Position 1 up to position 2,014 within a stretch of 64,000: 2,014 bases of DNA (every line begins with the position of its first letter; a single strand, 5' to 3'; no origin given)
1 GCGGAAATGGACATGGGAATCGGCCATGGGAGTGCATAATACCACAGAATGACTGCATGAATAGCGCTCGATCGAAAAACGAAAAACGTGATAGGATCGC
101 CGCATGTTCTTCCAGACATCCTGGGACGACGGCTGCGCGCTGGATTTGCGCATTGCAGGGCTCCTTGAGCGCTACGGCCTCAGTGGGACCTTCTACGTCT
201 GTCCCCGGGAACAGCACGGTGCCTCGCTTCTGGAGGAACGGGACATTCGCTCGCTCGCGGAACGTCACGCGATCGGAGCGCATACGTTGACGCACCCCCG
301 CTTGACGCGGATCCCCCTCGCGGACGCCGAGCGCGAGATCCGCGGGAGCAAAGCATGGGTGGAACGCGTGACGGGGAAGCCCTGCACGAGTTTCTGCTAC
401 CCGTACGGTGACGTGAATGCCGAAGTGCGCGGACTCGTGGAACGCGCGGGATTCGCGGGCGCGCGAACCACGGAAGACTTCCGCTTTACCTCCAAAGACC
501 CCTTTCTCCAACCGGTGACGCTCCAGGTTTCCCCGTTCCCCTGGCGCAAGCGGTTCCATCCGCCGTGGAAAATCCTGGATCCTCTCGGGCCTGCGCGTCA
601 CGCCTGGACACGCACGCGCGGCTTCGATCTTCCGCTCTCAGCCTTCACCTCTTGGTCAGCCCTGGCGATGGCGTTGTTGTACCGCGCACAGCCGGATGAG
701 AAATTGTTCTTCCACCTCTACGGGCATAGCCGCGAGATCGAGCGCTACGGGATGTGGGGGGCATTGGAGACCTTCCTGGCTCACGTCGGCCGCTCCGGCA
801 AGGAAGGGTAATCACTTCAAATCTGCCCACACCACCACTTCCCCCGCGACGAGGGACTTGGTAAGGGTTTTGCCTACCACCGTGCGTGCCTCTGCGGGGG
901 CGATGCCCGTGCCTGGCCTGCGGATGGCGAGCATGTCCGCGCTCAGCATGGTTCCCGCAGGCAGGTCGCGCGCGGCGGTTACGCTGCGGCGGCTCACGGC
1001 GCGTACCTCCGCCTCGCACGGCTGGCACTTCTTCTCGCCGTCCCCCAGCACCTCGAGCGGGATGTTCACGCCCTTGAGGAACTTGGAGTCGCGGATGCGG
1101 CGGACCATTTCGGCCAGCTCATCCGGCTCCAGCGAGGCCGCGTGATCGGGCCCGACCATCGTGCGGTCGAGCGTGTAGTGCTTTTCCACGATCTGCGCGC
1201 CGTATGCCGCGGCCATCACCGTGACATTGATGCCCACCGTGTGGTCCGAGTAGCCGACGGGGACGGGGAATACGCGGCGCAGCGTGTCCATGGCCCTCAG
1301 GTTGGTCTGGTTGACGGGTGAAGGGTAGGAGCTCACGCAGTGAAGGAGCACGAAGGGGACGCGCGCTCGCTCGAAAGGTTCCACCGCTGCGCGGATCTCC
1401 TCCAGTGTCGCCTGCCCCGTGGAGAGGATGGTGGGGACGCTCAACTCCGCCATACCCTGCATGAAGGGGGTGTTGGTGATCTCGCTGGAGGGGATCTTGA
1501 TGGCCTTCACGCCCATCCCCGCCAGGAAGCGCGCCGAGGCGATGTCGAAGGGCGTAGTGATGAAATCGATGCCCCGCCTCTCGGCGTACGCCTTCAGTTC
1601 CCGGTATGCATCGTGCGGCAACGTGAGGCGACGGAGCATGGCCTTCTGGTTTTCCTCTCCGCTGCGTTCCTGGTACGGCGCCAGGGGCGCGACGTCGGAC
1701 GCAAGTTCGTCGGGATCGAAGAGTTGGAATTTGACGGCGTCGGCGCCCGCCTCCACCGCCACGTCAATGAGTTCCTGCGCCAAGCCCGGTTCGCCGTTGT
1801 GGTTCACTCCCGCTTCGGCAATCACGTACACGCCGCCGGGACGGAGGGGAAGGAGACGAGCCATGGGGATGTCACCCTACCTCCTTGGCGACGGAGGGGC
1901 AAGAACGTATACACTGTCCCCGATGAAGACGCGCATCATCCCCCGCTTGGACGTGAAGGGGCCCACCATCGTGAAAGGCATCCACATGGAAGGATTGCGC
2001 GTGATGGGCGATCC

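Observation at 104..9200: Second nonulosonic-acid module built from a non-canonical enzyme set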

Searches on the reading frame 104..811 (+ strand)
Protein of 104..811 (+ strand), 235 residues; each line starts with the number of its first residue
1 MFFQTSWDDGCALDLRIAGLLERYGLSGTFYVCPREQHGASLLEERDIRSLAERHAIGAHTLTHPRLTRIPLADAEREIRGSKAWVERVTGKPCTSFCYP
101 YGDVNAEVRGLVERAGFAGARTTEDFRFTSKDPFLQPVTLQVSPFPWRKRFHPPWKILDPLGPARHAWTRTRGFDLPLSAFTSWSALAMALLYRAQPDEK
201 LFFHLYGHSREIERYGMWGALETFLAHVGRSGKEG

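Call 5: search_protein_families(library=pfam, proteins=[window:104-811:+], max_evalue=0.001)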
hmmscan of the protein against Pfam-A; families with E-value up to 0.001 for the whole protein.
window:104-811:+ (235 aa): 1 family
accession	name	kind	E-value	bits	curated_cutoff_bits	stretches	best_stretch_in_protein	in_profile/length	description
PF01522.26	Polysacc_deac_1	-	5.6e-17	62.3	23.1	1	7-118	13-122/124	Polysaccharide deacetylase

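Call 6: search_protein_families(library=ncbifam, proteins=[window:104-811:+], max_evalue=0.001)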
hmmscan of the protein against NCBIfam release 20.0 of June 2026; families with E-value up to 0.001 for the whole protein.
window:104-811:+ (235 aa): 6 families
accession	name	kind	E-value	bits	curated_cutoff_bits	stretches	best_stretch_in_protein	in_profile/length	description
NF045820.1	PgAcgDacpgdA_Strep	equivalog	8.2e-08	31.5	800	1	19-110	288-376/463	peptidoglycan-N-acetylglucosamine deacetylase PgdA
TIGR04243.1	nodulat_NodB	equivalog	2.9e-07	30.2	240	1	16-121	19-122/197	chitooligosaccharide deacetylase NodB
TIGR02764.1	spore_ybaN_pdaB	equivalog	1.1e-06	28.5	237.4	1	3-118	12-122/191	polysaccharide deacetylase family sporulation protein PdaB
NF050820.1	PolSacchBiosHfsH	equivalog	1.7e-06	27.9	400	1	18-111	52-150/249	oligosaccharide deacetylase HfsH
NF045821.1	PgAcgDacpgdA1_Bac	equivalog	4.4e-05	22.5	400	1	8-106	95-192/282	peptidoglycan-N-acetylglucosamine deacetylase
TIGR02884.1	spore_pdaA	equivalog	0.00034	20.4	298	1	48-100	83-135/224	delta-lactam-biosynthetic de-N-acetylase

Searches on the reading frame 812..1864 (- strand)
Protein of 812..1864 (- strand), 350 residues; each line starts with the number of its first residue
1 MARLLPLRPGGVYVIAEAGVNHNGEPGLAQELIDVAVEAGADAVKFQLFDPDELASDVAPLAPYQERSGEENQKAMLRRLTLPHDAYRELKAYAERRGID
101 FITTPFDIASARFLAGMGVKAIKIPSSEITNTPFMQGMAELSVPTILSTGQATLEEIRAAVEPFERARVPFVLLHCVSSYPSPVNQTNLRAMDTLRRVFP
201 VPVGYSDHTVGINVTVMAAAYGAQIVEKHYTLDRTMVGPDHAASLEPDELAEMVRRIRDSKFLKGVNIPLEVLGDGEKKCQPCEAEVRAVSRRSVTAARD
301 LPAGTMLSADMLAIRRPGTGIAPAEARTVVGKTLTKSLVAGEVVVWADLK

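Call 5: search_protein_families(library=pfam, proteins=[window:812-1864:-], max_evalue=0.001)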
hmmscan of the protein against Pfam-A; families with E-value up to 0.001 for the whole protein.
window:812-1864:- (350 aa): 2 families
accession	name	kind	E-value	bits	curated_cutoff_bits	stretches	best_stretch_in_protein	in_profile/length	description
PF03102.20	NeuB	-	8e-85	284.6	22.1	1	32-264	1-236/241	NeuB family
PF08666.17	SAF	-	6.1e-14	52.8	21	1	292-350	1-63/63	SAF domain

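Call 6: search_protein_families(library=ncbifam, proteins=[window:812-1864:-], max_evalue=0.001)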
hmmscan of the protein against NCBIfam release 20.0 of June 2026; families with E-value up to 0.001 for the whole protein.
window:812-1864:- (350 aa): 2 families
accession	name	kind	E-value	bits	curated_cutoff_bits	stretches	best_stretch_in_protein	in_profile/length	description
TIGR03569.1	NeuB_NnaB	equivalog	2.2e-114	381.9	399.65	1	12-342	1-327/329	N-acetylneuraminate synthase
TIGR03586.1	PseI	equivalog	9.3e-70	235.4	340.25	1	12-342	2-325/327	pseudaminic acid synthase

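Call 13: find_encoding_contigs(protein=window:812-1864:-, flank=10000, max_places=6)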
Protein window:812-1864:- (350 aa): 1 contig read that carries it; 1 place shown.
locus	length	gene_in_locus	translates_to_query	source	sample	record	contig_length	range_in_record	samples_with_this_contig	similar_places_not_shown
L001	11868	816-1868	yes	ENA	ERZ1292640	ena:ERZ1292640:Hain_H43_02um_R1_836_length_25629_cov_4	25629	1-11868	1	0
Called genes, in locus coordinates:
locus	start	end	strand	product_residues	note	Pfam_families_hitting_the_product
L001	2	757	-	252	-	?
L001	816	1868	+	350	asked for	PF03102:NeuB, PF08666:SAF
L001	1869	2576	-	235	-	PF01522:Polysacc_deac_1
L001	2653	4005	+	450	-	PF07883:Cupin_2, PF00294:PfkB, PF08543:Phos_pyr_kin (weak)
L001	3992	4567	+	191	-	PF08645:PNK3P (weak), PF13242:Hydrolase_like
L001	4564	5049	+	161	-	PF01467:CTP_transf_like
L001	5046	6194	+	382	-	PF01075:Glyco_transf_9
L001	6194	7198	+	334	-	PF13649:Methyltransf_25 (faint), PF13489:Methyltransf_23, PF08003:Methyltransf_9 (weak), PF13847:Methyltransf_31 (weak), PF08241:Methyltransf_11, PF08242:Methyltransf_12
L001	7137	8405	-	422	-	PF03446:NAD_binding_2, PF03721:UDPG_MGDP_dh_N, PF00984:UDPG_MGDP_dh, PF03720:UDPG_MGDP_dh_C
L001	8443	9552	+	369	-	PF01370:Epimerase, PF04321:RmlD_sub_bind (weak), PF16363:GDP_Man_Dehyd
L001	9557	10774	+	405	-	-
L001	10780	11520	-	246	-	PF13489:Methyltransf_23, PF13847:Methyltransf_31 (weak), PF08241:Methyltransf_11, PF08242:Methyltransf_12, PF13649:Methyltransf_25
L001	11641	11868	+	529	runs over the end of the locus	PF01266:DAO (faint), PF01494:FAD_binding_3 (faint), PF01593:Amino_oxidase, PF13450:NAD_binding_8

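Call 34: search_solved_structures(query=window:812-1864:-, max_evalue=1e-10)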
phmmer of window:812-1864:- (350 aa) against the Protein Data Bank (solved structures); distinct sequences matched with E-value up to 1e-10: 8.
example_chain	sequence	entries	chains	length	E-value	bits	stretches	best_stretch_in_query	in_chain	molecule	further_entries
6ncs_A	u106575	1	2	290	1.8e-51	178.6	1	11-258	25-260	N-acetylneuraminic acid (Sialic acid) synthetase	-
1vli_A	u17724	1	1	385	9.6e-50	172.9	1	11-348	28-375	Spore coat polysaccharide biosynthesis protein spsE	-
1xuu_A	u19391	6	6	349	7.8e-47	163.3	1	14-342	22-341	polysialic acid capsule biosynthesis protein SiaC | N-acetylneuraminate synthase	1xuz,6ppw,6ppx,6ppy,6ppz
4ipj_A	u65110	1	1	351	2.1e-46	161.9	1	14-342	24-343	Polysialic acid capsule biosynthesis protein SiaC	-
4ipi_A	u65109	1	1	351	5.5e-46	160.5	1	14-342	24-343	Polysialic acid capsule biosynthesis protein SiaC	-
2wqp_A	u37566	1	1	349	1.9e-45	158.7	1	14-342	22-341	POLYSIALIC ACID CAPSULE BIOSYNTHESIS PROTEIN SIAC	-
8h2c_A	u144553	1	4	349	1.9e-41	145.6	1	12-348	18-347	Pseudaminic acid synthase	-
3g8r_A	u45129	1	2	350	4.5e-22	81.9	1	83-324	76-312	Probable spore coat polysaccharide biosynthesis protein E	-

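Call 39: search_protein_families(library=ncbifam, proteins=[L001:8443-9552:+], max_evalue=1e-30)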
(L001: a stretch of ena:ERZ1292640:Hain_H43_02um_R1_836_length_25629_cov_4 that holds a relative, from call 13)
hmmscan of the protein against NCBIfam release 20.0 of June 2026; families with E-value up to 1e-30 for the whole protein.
L001:8443-9552:+ (369 aa): 1 family
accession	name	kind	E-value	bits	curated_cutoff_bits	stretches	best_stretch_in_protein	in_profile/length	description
TIGR01472.1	gmd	equivalog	4e-156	519.5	415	1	5-342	1-340/342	GDP-mannose 4,6-dehydratase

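Call 53: search_protein_families(library=ncbifam, proteins=[L001:9557-10774:+, L001:7137-8405:-, L001:2653-4005:+, L001:5046-6194:+], max_evalue=1e-10)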
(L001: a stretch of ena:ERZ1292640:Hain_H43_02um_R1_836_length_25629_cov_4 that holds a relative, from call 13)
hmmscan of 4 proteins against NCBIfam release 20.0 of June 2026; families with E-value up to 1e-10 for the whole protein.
L001:9557-10774:+ (405 aa): 0 families

L001:7137-8405:- (422 aa): 6 families
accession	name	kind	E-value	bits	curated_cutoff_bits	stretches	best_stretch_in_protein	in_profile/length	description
TIGR03026.1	NDP-sugDHase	subfamily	7.9e-118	393.8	189.8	1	5-403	2-411/413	nucleotide sugar dehydrogenase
NF011729.0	PRK15182.1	equivalog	8.3e-116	387.2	592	1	5-409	8-418/425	Vi polysaccharide biosynthesis UDP-N-acetylglucosamine C-6 dehydrogenase TviB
NF040825.1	UDPMaNacDH_Arch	equivalog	5.6e-61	206.6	750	1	6-386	3-381/418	UDP-N-acetyl-D-mannosamine dehydrogenase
NF008286.0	PRK11064.1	equivalog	6.7e-60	202.8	459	1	4-387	4-404/420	UDP-N-acetyl-D-mannosamine dehydrogenase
NF041297.1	UDPGDh_AglM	equivalog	2e-46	158.8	670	1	6-349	3-358/429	UDP-glucose 6-dehydrogenase AglM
NF047673.2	TeichurnBiosyTuaD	equivalog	8.9e-43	147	700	1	6-361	4-364/439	UDP-glucose 6-dehydrogenase TuaD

L001:2653-4005:+ (450 aa): 6 families
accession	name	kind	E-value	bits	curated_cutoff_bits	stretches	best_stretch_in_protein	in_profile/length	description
TIGR02198.1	rfaE_dom_I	equivalog_domain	7e-86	288.2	345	1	140-449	4-313/315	D-glycero-beta-D-manno-heptose-7-phosphate kinase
NF008454.0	PRK11316.1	equivalog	4.7e-72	243.1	521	1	138-449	5-311/475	bifunctional D-glycero-beta-D-manno-heptose-7-phosphate kinase/D-glycero-beta-D-manno-heptose 1-phosphate adenylyltransferase HldE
TIGR02152.1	D_ribokin_bact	equivalog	2.4e-21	76.3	299.65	1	147-445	2-293/298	ribokinase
TIGR03168.1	1-PFK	subfamily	6.6e-14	51.5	216.4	1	174-444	25-293/305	hexose kinase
NF008353.0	PRK11142.1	equivalog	1.2e-13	51.3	341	1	184-444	39-295/307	ribokinase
TIGR03828.1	pfkB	equivalog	4.5e-11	42.3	292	1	176-443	27-292/305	1-phosphofructokinase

L001:5046-6194:+ (382 aa): 4 families
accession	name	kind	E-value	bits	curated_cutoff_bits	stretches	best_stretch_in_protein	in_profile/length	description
TIGR02201.1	heptsyl_trn_III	equivalog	3.1e-19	69.2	170.2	1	36-323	1-294/344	putative lipopolysaccharide heptosyltransferase III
TIGR02195.1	heptsyl_trn_II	equivalog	6.4e-19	68.3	134.6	1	36-377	1-338/339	lipopolysaccharide heptosyltransferase II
TIGR02193.1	heptsyl_trn_I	equivalog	1.6e-15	57.2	185.3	1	202-322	171-288/320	lipopolysaccharide heptosyltransferase I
NF007742.0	PRK10422.1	equivalog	3.8e-14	52.2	467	1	34-318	5-291/352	lipopolysaccharide core heptosyltransferase RfaQ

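Call 92: search_solved_structures(query=window:812-1864:-, max_evalue=1e-44, show_alignments=3)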
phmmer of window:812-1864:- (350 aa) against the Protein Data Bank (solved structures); distinct sequences matched with E-value up to 1e-44: 6.
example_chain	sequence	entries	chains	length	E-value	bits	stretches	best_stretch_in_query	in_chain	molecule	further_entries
6ncs_A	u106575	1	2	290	1.8e-51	178.6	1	11-258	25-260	N-acetylneuraminic acid (Sialic acid) synthetase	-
1vli_A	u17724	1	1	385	9.6e-50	172.9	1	11-348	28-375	Spore coat polysaccharide biosynthesis protein spsE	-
1xuu_A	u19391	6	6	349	7.8e-47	163.3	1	14-342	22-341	polysialic acid capsule biosynthesis protein SiaC | N-acetylneuraminate synthase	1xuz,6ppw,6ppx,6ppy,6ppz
4ipj_A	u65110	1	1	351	2.1e-46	161.9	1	14-342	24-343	Polysialic acid capsule biosynthesis protein SiaC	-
4ipi_A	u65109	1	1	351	5.5e-46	160.5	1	14-342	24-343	Polysialic acid capsule biosynthesis protein SiaC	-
2wqp_A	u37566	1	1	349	1.9e-45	158.7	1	14-342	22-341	POLYSIALIC ACID CAPSULE BIOSYNTHESIS PROTEIN SIAC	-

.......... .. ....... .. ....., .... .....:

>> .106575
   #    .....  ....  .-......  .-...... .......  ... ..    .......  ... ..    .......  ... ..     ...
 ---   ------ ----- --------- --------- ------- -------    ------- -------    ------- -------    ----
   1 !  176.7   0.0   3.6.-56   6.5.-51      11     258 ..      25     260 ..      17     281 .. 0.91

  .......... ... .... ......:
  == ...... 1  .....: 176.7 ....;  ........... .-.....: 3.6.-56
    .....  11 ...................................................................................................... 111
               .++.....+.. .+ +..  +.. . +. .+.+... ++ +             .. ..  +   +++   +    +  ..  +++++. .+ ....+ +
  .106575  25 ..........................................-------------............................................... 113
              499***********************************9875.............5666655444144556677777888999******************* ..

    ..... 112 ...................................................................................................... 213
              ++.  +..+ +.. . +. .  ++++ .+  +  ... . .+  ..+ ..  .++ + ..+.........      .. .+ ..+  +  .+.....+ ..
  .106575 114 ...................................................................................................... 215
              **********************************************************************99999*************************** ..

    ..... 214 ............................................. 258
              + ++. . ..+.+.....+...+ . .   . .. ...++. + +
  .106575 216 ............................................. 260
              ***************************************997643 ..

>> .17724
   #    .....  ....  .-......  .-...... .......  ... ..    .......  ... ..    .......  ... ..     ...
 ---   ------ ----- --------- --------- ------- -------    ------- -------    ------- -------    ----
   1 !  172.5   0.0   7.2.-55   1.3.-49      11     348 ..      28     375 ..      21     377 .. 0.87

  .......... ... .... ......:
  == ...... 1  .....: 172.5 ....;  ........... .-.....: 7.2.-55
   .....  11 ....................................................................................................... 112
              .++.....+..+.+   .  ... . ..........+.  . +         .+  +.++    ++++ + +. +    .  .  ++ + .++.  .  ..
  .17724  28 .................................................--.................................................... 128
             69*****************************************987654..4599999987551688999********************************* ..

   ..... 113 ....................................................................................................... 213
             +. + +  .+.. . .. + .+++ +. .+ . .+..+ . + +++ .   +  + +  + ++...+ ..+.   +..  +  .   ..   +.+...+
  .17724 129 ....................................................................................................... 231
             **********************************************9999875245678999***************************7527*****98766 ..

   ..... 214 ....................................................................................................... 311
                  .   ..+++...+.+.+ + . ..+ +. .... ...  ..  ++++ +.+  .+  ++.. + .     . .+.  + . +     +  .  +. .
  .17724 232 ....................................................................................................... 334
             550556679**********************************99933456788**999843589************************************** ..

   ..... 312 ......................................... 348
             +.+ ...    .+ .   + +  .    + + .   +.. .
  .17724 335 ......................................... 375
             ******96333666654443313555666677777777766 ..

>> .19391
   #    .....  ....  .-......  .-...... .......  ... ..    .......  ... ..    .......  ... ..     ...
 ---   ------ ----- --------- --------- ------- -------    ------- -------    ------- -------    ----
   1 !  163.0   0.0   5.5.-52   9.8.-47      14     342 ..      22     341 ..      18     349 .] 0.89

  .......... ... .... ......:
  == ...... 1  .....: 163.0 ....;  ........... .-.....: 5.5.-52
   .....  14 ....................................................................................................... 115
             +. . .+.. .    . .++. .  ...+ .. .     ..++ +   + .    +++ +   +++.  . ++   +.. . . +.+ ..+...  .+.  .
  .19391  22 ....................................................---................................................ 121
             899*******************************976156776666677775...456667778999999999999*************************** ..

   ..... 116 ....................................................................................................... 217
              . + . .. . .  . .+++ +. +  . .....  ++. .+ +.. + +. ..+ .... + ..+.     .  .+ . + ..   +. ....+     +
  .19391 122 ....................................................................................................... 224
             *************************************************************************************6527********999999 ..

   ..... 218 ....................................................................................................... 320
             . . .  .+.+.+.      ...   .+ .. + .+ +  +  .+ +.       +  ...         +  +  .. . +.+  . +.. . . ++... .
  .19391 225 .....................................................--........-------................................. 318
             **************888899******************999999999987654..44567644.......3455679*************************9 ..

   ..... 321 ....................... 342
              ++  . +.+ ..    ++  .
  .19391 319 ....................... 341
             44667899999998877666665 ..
